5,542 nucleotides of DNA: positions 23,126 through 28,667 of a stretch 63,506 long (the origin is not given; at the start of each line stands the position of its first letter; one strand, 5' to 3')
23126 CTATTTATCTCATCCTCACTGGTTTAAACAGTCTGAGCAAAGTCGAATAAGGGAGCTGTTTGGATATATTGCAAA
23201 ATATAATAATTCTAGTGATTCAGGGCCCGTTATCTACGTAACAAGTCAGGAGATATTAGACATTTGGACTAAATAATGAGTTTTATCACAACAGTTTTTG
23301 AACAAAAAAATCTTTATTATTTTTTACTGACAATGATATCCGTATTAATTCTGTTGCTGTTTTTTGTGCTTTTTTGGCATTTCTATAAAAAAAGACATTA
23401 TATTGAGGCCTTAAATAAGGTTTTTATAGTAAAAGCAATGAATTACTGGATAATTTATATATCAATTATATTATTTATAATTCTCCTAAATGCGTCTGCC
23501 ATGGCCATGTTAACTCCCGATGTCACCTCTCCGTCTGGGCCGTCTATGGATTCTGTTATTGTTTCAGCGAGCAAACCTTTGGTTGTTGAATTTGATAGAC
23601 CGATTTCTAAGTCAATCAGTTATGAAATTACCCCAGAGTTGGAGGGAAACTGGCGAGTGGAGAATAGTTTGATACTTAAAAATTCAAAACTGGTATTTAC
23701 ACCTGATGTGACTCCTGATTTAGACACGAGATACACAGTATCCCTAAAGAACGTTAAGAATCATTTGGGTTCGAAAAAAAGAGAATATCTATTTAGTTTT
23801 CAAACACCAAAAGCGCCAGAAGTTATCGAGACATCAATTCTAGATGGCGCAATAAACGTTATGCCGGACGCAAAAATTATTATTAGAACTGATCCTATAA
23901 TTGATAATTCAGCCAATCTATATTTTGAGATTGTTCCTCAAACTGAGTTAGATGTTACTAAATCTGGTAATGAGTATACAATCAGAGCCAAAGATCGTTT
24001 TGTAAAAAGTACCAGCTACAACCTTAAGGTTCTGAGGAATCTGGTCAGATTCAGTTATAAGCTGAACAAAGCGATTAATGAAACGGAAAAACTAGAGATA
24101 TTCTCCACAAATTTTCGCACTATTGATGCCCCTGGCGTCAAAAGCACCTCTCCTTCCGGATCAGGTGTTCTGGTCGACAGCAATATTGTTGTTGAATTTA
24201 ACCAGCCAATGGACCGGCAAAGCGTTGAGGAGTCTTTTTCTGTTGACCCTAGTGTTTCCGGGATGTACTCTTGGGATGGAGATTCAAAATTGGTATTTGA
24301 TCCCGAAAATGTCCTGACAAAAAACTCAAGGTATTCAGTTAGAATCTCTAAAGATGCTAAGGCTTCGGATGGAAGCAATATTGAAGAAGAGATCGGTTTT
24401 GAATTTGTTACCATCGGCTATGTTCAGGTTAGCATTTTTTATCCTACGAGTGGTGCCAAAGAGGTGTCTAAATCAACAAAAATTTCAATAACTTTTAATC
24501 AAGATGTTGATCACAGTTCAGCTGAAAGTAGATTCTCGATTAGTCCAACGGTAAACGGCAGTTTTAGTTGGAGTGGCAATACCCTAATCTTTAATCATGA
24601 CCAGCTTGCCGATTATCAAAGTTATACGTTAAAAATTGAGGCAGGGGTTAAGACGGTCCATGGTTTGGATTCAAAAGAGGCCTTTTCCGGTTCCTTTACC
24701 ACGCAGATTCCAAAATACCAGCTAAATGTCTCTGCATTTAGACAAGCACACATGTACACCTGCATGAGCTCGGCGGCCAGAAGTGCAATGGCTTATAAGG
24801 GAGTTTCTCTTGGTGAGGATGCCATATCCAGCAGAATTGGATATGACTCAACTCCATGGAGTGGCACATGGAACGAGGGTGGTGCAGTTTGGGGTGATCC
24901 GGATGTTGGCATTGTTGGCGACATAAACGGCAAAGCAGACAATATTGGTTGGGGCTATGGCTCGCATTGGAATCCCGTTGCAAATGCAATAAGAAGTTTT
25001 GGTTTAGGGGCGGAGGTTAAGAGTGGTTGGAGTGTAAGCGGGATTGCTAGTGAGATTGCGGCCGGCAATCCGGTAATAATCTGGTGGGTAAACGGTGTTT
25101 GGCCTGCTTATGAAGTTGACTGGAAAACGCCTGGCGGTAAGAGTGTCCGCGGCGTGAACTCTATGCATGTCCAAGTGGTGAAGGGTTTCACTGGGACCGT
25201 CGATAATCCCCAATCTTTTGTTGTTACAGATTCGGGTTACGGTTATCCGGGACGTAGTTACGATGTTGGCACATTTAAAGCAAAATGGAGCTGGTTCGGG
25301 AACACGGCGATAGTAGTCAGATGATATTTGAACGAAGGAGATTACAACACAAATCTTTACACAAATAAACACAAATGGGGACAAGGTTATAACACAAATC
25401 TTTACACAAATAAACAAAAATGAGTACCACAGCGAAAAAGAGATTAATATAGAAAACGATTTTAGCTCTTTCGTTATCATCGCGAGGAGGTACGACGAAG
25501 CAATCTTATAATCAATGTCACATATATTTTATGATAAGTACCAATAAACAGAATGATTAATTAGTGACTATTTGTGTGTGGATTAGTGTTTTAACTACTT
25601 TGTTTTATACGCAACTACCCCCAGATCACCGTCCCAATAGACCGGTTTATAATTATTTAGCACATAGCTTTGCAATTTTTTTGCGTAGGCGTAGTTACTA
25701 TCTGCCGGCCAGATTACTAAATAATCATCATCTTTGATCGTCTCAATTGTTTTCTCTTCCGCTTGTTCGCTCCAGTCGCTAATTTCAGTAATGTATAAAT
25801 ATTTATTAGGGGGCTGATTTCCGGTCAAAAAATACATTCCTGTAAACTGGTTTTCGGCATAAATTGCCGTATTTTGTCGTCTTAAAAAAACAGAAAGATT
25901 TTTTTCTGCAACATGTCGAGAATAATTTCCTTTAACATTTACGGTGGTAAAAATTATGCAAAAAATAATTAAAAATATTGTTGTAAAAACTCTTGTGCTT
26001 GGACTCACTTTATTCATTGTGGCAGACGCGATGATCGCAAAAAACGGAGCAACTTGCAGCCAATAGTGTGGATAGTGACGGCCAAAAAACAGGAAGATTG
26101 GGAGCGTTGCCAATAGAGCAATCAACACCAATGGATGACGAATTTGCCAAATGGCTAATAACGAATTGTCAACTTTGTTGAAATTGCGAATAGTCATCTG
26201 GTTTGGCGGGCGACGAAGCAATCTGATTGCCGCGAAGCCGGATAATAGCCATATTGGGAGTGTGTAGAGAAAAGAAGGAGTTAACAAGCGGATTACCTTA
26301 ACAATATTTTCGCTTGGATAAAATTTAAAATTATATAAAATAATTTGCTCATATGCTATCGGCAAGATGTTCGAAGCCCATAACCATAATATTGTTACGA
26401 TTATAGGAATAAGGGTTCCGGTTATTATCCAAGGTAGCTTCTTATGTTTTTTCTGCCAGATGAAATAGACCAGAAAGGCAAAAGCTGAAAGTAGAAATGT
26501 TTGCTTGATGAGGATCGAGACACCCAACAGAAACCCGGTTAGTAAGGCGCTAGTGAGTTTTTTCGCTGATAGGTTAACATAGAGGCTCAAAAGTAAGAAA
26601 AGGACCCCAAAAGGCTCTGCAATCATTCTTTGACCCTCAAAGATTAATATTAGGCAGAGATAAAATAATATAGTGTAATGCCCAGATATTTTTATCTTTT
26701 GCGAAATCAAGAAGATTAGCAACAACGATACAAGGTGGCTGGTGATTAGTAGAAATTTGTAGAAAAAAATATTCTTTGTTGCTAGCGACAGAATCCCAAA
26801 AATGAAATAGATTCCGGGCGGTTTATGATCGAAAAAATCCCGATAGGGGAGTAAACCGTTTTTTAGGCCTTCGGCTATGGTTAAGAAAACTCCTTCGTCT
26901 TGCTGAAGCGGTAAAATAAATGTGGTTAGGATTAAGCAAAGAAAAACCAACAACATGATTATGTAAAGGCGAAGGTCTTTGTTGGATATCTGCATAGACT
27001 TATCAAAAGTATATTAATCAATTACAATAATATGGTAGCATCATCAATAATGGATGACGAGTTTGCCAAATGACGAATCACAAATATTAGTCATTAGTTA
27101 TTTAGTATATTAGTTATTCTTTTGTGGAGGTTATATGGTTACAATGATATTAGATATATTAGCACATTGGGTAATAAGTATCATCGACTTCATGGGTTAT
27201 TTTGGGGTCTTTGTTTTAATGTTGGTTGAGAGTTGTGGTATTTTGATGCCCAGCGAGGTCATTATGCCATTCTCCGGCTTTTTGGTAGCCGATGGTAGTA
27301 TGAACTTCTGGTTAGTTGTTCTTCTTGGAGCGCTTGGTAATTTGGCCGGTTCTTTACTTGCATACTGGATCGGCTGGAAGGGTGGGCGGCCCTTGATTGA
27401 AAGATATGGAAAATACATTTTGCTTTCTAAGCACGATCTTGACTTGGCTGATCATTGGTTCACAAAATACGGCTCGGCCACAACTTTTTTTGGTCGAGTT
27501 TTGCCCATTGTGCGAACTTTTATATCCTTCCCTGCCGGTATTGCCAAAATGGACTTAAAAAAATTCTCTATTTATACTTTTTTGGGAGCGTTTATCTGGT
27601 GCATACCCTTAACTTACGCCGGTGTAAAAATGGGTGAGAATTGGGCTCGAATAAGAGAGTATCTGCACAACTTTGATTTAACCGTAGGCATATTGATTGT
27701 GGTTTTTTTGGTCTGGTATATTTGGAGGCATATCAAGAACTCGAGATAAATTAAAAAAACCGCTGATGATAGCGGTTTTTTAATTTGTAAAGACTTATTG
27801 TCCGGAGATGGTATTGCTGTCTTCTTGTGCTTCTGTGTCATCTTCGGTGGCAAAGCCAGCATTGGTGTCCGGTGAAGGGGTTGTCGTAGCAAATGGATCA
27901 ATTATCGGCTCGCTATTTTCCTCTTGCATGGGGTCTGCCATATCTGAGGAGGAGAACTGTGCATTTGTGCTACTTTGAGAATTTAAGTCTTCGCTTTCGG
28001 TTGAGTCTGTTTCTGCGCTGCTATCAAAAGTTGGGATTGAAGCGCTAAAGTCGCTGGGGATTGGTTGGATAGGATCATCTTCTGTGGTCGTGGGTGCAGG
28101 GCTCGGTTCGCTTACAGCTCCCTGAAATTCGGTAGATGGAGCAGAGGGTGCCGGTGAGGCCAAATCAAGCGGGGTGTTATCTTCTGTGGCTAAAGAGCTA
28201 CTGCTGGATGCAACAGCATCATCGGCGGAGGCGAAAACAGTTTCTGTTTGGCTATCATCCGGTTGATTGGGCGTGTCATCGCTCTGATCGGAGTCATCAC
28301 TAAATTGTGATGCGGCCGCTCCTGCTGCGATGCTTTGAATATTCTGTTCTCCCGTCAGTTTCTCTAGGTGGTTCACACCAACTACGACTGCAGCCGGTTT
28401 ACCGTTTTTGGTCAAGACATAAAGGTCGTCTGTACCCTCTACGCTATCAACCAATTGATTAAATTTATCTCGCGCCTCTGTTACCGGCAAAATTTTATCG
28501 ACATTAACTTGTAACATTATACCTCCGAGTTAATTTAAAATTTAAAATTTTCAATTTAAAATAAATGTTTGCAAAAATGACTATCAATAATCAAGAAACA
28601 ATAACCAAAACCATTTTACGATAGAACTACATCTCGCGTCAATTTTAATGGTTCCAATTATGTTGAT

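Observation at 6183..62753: Pervasive 7-nt-periodic AT-rich mini-insertions, in-frame inside conserved genes and also in spacers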

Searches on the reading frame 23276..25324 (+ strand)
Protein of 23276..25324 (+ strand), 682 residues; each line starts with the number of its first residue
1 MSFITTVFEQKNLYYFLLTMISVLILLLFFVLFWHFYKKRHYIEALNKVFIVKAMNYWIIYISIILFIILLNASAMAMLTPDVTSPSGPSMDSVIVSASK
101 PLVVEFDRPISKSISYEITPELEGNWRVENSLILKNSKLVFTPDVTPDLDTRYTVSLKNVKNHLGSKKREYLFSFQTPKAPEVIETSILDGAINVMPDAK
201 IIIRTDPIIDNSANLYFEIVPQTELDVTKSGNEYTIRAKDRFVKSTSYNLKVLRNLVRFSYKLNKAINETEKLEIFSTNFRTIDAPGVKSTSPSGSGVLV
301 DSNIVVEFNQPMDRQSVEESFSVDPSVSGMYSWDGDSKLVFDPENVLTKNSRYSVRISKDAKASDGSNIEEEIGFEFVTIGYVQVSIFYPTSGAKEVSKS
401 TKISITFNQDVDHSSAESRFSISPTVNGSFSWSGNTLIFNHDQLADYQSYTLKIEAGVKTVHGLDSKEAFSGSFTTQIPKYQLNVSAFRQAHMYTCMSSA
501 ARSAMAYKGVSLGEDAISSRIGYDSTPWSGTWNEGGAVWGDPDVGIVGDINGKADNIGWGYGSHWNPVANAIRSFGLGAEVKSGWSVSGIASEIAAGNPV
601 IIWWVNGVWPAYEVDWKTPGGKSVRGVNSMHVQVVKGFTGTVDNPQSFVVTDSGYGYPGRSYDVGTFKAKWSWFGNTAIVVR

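Call 11: search_protein_families(library=pfam, proteins=[window:23276-25324:+])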
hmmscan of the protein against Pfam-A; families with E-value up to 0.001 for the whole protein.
window:23276-25324:+ (682 aa): 3 families
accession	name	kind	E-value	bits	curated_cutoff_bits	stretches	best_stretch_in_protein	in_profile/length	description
PF13205.12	Big_5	-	4e-33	114.7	23.6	2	284-379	3-105/105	Bacterial Ig-like domain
PF13529.12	Peptidase_C39_2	-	1.7e-13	51.8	24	1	483-653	1-142/143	Peptidase_C39 like family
PF17964.7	Big_10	-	2.5e-08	34.7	22.9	0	344-436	46-138/164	Bacterial Ig domain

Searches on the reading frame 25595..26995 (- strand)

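Call 11: search_protein_families(library=pfam, proteins=[window:25595-26995:-])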
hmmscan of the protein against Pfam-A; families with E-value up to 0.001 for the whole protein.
window:25595-26995:- (466 aa): 1 family
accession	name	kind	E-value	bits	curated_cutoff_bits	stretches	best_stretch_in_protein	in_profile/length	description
PF13231.12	PMT_2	-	1.5e-07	32.2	26.1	1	57-204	2-158/160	Dolichyl-phosphate-mannose-protein mannosyltransferase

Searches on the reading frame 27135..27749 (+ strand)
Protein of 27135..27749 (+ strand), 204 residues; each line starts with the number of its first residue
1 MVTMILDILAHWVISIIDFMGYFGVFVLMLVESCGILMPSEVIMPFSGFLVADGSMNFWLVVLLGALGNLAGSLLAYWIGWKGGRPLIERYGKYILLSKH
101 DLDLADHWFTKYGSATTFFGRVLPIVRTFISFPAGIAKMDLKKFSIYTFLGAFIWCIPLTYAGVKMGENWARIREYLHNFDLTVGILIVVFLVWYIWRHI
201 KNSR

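Call 11: search_protein_families(library=pfam, proteins=[window:27135-27749:+])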
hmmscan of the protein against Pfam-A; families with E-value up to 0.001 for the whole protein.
window:27135-27749:+ (204 aa): 1 family
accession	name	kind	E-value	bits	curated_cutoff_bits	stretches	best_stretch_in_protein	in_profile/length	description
PF09335.16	VTT_dom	-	6.5e-25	88.4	33.9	1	39-164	2-122/123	VTT domain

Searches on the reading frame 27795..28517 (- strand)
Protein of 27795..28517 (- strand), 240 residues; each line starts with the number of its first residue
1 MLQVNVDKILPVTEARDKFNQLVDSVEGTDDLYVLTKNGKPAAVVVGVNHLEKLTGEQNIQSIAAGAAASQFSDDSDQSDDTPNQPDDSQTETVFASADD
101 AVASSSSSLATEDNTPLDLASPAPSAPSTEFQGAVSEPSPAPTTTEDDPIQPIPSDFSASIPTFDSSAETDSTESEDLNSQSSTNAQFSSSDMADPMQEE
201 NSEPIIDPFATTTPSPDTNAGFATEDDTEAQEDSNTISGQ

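Call 11: search_protein_families(library=pfam, proteins=[window:27795-28517:-])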
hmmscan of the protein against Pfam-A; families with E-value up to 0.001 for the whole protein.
window:27795-28517:- (240 aa): 1 family
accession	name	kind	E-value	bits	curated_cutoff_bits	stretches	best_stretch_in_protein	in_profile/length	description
PF02604.26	PhdYeFM_antitox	-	4.9e-13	49.1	29.8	1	8-75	2-69/74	Antitoxin Phd_YefM, type II toxin-antitoxin system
